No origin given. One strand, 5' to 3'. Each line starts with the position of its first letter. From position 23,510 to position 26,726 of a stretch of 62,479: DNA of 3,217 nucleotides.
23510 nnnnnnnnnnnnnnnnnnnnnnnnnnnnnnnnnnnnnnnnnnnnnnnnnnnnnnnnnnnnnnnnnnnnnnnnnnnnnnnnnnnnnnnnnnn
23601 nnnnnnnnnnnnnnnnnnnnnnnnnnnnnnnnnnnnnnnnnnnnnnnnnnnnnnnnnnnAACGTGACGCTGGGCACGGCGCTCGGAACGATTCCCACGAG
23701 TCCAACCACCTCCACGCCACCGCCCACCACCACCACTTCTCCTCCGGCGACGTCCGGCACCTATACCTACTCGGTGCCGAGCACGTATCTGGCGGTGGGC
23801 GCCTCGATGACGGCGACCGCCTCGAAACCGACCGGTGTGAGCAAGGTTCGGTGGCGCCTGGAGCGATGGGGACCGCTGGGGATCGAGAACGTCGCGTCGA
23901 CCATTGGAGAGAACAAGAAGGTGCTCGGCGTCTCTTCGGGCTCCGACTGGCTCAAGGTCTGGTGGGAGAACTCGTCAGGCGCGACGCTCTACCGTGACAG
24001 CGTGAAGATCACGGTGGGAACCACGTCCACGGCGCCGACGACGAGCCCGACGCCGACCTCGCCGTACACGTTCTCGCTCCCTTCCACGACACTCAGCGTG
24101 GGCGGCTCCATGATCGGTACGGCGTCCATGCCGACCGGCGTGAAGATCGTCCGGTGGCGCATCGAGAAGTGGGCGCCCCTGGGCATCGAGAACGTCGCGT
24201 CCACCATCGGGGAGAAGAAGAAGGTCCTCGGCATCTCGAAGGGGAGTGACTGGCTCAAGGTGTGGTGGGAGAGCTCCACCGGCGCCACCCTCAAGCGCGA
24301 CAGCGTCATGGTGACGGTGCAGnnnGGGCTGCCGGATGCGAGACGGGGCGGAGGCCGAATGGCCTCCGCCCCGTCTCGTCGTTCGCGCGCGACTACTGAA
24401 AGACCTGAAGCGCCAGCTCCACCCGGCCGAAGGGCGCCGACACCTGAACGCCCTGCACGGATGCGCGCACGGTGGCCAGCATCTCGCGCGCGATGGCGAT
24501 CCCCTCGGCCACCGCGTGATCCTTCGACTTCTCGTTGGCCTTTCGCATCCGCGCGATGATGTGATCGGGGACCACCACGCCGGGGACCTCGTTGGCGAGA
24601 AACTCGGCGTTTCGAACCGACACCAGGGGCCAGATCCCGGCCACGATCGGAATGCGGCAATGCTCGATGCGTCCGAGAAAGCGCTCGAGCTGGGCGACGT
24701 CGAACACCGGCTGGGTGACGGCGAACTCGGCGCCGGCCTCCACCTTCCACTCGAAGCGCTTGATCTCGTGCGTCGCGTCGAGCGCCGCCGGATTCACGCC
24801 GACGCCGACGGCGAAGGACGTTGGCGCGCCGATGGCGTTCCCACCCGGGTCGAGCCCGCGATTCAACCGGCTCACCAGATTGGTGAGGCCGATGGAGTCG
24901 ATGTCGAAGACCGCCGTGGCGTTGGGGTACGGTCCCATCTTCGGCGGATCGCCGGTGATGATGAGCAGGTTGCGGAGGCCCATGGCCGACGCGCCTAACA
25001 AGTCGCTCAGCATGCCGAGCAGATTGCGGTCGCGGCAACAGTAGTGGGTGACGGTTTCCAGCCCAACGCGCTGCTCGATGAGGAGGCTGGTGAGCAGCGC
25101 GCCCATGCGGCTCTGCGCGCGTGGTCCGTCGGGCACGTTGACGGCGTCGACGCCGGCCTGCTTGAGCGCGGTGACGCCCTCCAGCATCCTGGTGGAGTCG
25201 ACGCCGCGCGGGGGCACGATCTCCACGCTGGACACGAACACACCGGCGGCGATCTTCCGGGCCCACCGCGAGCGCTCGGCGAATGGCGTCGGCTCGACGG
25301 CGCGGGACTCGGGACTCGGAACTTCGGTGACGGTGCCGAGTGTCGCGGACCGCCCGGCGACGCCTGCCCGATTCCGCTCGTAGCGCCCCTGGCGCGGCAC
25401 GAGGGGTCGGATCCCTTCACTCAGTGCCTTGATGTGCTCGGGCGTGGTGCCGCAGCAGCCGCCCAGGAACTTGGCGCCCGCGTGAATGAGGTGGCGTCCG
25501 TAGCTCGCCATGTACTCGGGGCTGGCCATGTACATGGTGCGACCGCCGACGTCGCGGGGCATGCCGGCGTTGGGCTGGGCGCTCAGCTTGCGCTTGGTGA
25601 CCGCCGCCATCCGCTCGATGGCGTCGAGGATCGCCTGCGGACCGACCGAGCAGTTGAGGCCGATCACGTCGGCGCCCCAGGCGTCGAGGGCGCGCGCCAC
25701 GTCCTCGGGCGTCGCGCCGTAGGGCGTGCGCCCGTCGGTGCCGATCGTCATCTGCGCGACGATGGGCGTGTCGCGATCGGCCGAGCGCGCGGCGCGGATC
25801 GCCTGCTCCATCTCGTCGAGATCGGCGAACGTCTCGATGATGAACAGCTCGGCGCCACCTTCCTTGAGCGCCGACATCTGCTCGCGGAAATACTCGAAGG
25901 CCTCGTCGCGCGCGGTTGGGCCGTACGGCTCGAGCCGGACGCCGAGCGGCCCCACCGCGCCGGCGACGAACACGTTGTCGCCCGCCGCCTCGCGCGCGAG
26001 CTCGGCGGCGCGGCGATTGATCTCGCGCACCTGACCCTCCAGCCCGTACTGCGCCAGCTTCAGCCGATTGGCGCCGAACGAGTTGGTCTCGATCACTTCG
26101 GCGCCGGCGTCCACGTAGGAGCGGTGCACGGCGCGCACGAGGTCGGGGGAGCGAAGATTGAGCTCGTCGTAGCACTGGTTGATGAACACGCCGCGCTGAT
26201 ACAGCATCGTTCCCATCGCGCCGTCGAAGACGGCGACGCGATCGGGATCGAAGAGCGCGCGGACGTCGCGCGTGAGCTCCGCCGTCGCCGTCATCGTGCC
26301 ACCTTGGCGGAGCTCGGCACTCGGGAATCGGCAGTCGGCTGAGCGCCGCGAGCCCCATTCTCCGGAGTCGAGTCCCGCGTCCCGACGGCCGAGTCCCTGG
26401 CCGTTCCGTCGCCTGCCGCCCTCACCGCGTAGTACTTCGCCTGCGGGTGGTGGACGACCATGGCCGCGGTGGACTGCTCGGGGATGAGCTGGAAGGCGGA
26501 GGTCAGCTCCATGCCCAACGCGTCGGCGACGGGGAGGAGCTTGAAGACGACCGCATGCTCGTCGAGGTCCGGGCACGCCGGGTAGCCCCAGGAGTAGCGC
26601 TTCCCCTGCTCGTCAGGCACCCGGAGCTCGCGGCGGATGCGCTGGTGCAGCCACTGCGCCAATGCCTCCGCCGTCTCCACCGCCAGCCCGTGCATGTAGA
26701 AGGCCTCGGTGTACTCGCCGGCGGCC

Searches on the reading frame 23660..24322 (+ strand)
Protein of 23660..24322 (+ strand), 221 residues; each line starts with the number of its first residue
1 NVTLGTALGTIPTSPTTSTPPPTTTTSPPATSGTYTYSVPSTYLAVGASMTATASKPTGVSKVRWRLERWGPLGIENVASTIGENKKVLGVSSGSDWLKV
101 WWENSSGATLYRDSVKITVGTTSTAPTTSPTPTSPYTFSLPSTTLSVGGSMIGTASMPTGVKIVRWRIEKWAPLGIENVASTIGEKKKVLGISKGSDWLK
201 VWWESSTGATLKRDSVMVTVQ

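Call 69: search_protein_families(library=pfam, proteins=[window:23660-24322:+], max_evalue=0.01)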
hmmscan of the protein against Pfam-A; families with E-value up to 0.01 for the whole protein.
window:23660-24322:+ (221 aa): 0 families

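Call 92: predict_structure(alignment_id=A9)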
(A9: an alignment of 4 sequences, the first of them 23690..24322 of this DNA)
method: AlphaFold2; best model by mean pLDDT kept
length: 211 residues; sequences in the alignment: 4
mean_pLDDT: 76.4   pTM: 0.44
mean pLDDT of the five models: 76.4, 74.8, 66.1, 56.4, 35.7
residues with pLDDT >= 90: 32; 70-90: 131; 50-70: 16; < 50: 32
segments of 3 or more residues with pLDDT < 50: 1-4, 6-22, 113-123
pLDDT, mean of each block of 10 residues (from residue 1): 45 35 72 83 86 83 74 86 85 86 84 43 67 91 84 84 75 83 90 80 86 91
secondary structure, 60 per line:
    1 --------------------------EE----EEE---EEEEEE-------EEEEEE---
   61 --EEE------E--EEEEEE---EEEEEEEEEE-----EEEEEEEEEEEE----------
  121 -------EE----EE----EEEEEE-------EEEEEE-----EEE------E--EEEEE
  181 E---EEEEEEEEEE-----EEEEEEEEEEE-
elements in order: E33-35 E39-44 E52-57 E63-65 E75-80 E84-93 E99-110 E140-145 E153-158 E164-166 E176-181 E185-194 E200-210

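Call 94: fold_search(model_id=the predicted structure, library=pdb)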
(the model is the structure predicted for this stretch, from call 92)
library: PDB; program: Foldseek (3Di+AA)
matches with E <= 10: 1782; with E <= 0.001: 440
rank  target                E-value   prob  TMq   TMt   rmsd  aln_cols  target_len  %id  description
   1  4aq1_C                8.0e-09  1.00  0.30  0.11  16.9       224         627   14  Structure of the SbsB S-layer protein of Geobacillus stearothermophilus PV72p2 in complex with nanobody KB6 (released 2012-06-13)
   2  4aq1_A                4.7e-08  1.00  0.31  0.10  16.6       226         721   14  Structure of the SbsB S-layer protein of Geobacillus stearothermophilus PV72p2 in complex with nanobody KB6 (released 2012-06-13)
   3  7r5k_10               1.3e-07  1.00  0.33  0.05  15.0       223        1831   16  Human nuclear pore complex (constricted) (released 2022-06-22)
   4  5ldy_B                2.1e-07  1.00  0.29  0.19  14.1       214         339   16  Structure of Yersinia pseudotuberculosis InvD (released 2017-06-14)
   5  9hcj_10               2.4e-07  1.00  0.32  0.05  13.2       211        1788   13  D. discoideum nuclear pore complex (released 2024-12-25)
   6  3pdd                  2.8e-07  1.00  0.30  0.33  11.9       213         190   14  Structures of Clostridium thermocellum CbhA fibronectin(III)-like modules (released 2011-11-23)
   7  2w1n                  3.1e-07  1.00  0.29  0.27  20.3       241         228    7  cohesin and fibronectin type-III double module construct from the Clostridium perfringens glycoside hydrolase GH84C (released 2009-02-03)
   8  9fly_A                1.1e-06  1.00  0.34  0.10  12.1       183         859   17  CryoEM structure of the base (4151-5009) in the grappling hook protein A (GhpA) in the bacterium Aureispira sp. CCB-QB (released 2024-10-16)
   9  9flw_A                1.3e-06  1.00  0.30  0.14  13.7       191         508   17  CryoEM structure of the fragment-6 (3571-4078) in the grappling hook protein A (GhpA) in the bacterium Aureispira sp.  (released 2024-10-16)
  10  6tqd_A                2.9e-06  1.00  0.32  0.33  14.4       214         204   11  D00-D0 domain of Intimin (released 2021-01-13)
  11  6tqd_F                3.2e-06  1.00  0.31  0.32  14.1       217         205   11  D00-D0 domain of Intimin (released 2021-01-13)
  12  6e57_A                3.4e-06  1.00  0.18  0.11  14.0       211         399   11  Bacteroides ovatus mixed-linkage glucan utilization locus (MLGUL) SGBP-B in complex with mixed-linkage heptasaccharide (released 2019-05-29)
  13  3d2u_H                3.8e-06  1.00  0.30  0.34  11.1       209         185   13  Structure of UL18, a Peptide-Binding Viral MHC Mimic, Bound to a Host Inhibitory Receptor (released 2008-07-08)
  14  4m03                  3.8e-06  1.00  0.28  0.34  15.0       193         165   10  C-terminal fragment(residues 576-751) of binding region of SraP (released 2014-06-18)
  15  9ijj_O                4.0e-06  1.00  0.24  0.06  15.4       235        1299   12  In situ structure of the central apparatus in mouse sperm axoneme. (released 2025-06-04)
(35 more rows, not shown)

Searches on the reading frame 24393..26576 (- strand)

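Call 15: search_protein_families(library=pfam, proteins=[window:24393-26576:-], max_evalue=0.001)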
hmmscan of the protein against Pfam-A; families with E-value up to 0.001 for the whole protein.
window:24393-26576:- (727 aa): 2 families
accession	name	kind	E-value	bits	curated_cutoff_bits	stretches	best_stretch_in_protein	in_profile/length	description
PF02574.22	S-methyl_trans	-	1.1e-74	252.3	22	1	116-387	2-281/283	Homocysteine S-methyltransferase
PF02219.23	MTHFR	-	4.3e-34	118.6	24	1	440-706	4-263/287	Methylenetetrahydrofolate reductase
